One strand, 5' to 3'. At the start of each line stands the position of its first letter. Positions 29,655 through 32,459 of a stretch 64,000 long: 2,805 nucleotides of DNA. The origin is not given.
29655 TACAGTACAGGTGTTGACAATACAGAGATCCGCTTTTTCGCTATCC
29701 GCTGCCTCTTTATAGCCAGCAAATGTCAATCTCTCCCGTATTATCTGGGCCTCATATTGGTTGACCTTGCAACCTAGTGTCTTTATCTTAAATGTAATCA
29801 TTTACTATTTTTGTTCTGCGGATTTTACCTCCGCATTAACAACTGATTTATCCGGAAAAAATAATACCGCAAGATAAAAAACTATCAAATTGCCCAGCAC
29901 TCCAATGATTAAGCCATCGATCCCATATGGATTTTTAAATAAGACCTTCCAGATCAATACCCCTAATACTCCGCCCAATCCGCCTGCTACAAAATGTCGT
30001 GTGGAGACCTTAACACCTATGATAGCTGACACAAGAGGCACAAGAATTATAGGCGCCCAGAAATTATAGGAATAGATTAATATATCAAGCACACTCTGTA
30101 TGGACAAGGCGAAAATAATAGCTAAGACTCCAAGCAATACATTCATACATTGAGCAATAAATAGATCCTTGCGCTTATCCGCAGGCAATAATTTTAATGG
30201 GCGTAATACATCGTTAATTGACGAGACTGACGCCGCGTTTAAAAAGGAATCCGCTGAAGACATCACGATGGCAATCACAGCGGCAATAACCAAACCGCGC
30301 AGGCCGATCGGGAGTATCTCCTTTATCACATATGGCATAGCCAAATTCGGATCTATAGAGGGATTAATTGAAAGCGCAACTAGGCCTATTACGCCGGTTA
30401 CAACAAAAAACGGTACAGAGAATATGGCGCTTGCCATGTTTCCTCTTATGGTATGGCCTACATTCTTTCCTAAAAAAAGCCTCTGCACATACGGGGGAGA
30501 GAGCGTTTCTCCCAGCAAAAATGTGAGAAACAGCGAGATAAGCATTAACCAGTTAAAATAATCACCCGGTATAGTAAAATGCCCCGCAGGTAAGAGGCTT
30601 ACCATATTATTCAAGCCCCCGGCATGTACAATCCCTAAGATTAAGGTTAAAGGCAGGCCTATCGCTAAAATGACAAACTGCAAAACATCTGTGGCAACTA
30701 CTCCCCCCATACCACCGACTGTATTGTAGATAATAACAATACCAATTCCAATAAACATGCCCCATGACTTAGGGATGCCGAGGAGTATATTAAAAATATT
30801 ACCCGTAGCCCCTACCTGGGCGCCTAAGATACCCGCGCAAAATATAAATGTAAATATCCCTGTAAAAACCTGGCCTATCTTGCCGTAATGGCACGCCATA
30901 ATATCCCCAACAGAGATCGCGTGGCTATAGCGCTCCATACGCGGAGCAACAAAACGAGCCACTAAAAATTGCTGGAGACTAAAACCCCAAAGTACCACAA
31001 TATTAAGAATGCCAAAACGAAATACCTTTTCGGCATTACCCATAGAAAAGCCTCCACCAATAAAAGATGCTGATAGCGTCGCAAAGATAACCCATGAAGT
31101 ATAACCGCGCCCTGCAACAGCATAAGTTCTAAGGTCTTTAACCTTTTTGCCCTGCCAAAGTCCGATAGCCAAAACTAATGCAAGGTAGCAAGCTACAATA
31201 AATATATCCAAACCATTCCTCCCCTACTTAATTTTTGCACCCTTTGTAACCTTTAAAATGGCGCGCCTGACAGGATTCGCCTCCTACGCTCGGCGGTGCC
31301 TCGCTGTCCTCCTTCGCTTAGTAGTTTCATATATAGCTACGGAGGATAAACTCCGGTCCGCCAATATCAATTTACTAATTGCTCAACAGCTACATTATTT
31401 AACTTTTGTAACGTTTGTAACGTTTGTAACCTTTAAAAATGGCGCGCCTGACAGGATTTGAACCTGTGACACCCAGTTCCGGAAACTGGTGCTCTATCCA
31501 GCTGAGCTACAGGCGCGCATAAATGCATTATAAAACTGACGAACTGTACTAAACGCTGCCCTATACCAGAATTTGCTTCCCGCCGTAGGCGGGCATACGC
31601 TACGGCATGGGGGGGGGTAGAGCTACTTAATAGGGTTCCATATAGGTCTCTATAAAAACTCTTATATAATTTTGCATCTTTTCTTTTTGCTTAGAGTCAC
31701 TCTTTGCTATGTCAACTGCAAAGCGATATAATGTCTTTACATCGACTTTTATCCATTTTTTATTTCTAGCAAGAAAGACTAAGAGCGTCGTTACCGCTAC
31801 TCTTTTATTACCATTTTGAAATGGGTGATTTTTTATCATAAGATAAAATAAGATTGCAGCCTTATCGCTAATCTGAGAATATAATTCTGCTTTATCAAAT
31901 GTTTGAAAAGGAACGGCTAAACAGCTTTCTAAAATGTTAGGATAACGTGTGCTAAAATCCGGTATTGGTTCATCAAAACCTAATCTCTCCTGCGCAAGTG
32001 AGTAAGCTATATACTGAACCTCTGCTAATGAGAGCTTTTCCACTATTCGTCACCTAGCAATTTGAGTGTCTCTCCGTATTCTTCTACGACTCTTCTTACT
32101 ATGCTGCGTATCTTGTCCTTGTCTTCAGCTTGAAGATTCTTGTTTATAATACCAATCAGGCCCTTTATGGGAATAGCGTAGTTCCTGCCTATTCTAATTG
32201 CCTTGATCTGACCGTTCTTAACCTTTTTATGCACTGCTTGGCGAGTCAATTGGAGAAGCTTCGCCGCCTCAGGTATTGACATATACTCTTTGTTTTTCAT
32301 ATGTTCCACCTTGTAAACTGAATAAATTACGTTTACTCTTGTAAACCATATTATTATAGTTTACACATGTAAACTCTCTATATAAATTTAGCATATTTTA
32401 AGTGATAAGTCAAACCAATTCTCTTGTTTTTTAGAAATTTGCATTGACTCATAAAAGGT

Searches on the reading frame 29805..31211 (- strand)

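Call 46: search_protein_families(library=pfam, proteins=[window:29805-31211:-], max_evalue=0.00001)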
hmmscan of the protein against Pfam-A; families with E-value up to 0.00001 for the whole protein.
window:29805-31211:- (468 aa): 1 family
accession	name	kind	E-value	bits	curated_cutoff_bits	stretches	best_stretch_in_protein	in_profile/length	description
PF00474.23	SSF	-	5.9e-30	104.9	22.8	1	30-405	1-397/406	Sodium:solute symporter family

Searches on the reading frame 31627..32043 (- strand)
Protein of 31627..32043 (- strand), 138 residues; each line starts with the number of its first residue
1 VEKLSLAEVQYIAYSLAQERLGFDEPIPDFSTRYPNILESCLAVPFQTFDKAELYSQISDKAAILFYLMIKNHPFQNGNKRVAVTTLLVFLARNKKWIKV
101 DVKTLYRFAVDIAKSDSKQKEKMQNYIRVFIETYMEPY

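Call 46: search_protein_families(library=pfam, proteins=[window:31627-32043:-], max_evalue=0.00001)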
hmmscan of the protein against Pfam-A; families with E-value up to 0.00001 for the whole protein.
window:31627-32043:- (138 aa): 1 family
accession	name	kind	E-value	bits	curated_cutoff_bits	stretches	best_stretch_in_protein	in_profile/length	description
PF02661.23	Fic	-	9.3e-12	46.1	24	1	5-91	3-93/93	Fic/DOC family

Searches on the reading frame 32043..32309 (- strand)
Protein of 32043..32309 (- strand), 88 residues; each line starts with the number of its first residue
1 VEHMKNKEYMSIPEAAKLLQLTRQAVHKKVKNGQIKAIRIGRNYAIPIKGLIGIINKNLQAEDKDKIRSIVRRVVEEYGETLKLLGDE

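Call 46: search_protein_families(library=pfam, proteins=[window:32043-32309:-], max_evalue=0.00001)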
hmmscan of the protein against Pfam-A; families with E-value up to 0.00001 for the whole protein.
window:32043-32309:- (88 aa): 1 family
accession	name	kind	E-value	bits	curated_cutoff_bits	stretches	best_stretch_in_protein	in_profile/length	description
PF12728.13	HTH_17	-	3.7e-08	34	27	1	9-49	1-41/51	Helix-turn-helix domain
